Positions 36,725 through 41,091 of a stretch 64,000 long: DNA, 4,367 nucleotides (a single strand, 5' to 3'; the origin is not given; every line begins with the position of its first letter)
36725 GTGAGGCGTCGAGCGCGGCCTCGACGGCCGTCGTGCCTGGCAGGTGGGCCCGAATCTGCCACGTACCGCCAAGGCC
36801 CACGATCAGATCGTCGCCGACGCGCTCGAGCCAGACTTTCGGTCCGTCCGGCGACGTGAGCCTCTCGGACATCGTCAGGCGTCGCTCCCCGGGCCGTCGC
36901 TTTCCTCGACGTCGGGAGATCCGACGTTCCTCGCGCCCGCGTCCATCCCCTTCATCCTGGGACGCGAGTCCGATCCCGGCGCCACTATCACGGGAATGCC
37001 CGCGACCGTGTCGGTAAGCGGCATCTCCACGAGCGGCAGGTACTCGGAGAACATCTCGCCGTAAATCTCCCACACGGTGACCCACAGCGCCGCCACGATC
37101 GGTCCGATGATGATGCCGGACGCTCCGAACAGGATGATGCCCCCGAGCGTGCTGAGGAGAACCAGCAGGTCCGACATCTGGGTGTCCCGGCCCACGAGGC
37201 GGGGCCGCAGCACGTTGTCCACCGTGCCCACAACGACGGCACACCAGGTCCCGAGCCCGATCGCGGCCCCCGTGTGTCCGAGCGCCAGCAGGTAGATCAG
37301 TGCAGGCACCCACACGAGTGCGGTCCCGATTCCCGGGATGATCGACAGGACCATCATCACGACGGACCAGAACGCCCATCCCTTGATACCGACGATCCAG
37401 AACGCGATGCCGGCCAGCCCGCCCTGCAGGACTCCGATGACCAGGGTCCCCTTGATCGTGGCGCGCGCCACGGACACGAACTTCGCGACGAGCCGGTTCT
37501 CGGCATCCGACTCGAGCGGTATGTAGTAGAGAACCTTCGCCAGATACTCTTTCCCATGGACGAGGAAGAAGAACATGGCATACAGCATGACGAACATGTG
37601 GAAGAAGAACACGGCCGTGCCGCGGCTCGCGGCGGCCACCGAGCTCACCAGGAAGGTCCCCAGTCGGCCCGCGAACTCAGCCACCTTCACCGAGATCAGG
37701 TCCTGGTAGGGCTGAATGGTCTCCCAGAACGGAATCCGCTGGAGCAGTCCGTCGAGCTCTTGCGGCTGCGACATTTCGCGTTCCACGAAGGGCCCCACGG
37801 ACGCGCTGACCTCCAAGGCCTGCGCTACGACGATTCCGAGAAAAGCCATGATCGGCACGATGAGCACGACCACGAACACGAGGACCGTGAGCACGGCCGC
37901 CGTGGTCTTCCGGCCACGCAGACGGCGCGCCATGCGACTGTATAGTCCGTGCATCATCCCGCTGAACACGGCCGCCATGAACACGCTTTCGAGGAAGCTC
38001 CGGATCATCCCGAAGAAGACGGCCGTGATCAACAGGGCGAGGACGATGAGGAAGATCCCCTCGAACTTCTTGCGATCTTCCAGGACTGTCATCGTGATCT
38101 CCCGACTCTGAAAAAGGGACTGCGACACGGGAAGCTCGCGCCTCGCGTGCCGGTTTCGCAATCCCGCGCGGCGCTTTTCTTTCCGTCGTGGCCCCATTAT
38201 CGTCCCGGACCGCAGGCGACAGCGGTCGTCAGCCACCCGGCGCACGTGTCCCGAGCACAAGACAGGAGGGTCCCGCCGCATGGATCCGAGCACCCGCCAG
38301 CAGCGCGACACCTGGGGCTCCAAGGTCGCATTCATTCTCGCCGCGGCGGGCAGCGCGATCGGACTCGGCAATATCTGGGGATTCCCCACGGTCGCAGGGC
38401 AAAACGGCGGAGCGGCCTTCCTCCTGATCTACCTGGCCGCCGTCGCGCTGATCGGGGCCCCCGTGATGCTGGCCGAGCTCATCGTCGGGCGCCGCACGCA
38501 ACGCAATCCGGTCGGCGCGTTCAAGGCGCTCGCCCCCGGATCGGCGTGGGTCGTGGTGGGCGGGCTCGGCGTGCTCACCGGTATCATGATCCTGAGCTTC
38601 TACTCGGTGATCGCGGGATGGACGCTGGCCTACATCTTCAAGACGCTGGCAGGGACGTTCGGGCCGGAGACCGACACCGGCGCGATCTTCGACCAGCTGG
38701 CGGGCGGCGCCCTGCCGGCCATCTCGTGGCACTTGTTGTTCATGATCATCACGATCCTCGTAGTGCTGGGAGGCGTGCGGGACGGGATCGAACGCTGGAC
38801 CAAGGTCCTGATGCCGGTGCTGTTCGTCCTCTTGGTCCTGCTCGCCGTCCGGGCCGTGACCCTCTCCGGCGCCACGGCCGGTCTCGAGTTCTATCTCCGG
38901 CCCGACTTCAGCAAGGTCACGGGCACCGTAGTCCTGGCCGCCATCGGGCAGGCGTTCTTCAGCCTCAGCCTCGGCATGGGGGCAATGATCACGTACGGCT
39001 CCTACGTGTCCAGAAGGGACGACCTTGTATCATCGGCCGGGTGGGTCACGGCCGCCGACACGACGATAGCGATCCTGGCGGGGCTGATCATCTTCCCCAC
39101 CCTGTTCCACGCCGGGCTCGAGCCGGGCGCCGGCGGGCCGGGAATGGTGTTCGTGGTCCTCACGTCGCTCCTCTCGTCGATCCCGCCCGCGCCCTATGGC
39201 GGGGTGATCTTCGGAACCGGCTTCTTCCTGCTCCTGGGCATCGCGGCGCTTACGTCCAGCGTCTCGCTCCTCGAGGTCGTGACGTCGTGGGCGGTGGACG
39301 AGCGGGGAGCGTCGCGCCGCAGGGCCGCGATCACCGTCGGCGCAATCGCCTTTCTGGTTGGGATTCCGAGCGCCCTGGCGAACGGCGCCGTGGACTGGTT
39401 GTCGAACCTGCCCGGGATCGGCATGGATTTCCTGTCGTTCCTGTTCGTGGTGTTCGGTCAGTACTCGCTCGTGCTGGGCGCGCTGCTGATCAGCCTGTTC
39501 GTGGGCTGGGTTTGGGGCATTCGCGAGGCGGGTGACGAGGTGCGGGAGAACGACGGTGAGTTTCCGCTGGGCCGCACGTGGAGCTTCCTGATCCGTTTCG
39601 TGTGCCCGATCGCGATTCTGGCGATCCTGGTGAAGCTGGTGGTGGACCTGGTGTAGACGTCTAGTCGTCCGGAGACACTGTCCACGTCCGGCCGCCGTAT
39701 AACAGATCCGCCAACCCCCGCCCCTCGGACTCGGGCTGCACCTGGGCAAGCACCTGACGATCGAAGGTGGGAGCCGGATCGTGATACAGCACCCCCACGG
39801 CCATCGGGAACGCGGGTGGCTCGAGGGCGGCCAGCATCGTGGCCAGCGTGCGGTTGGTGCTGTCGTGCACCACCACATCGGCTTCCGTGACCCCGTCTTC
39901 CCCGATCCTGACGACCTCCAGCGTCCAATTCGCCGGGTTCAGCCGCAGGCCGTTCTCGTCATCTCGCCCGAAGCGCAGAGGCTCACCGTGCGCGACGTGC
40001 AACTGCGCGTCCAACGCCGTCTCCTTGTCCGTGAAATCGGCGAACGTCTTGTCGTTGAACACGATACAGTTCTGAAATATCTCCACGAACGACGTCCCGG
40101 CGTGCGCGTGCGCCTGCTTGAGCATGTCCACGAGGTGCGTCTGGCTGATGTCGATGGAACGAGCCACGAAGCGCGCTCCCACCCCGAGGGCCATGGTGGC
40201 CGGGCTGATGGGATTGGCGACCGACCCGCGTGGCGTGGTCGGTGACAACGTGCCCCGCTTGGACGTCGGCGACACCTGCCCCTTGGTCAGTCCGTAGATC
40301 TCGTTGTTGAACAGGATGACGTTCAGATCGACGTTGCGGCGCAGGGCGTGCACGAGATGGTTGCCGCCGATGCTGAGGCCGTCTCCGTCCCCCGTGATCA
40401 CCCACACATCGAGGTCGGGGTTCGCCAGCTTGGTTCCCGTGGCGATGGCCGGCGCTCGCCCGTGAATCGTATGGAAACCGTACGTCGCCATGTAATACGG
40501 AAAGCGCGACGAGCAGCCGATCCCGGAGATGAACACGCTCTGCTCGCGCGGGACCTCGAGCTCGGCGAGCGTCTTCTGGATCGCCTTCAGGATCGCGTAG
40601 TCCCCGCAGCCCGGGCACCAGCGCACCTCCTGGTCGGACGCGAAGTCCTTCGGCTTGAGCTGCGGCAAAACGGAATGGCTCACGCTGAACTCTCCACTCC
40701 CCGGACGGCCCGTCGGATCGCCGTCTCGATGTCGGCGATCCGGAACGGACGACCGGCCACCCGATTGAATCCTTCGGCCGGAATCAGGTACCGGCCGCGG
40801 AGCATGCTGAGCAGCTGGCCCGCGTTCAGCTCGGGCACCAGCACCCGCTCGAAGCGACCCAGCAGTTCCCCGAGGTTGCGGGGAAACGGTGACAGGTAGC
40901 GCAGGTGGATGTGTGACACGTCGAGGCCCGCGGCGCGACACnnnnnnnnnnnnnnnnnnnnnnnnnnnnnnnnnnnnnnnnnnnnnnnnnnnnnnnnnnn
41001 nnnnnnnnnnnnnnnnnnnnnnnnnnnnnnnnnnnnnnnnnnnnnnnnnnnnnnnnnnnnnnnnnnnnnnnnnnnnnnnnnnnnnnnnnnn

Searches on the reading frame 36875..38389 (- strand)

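Call 38: search_protein_families(library=pfam, proteins=[window:36875-38389:-], max_evalue=0.00001)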
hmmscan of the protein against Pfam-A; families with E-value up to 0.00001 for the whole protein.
window:36875-38389:- (504 aa): 1 family
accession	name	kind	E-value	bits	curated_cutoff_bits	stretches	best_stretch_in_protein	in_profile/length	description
PF01594.21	AI-2E_transport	-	2e-41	142.7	34.3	1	114-439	3-322/327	AI-2E family transporter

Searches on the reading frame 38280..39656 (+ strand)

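Call 38: search_protein_families(library=pfam, proteins=[window:38280-39656:+], max_evalue=0.00001)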
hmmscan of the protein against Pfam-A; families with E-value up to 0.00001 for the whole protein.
window:38280-39656:+ (458 aa): 1 family
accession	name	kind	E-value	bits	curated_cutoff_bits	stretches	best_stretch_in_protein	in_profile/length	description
PF00209.24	SNF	-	1.5e-60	205.8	27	2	147-456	175-483/524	Sodium:neurotransmitter symporter family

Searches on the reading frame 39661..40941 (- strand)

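Call 38: search_protein_families(library=pfam, proteins=[window:39661-40941:-], max_evalue=0.00001)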
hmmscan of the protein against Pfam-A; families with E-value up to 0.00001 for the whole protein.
window:39661-40941:- (426 aa): 1 family
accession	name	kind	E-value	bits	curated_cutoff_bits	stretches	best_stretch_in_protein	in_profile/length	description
PF02775.26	TPP_enzyme_C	-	2.4e-30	105.8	21.9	1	141-288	2-151/151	Thiamine pyrophosphate enzyme, C-terminal TPP binding domain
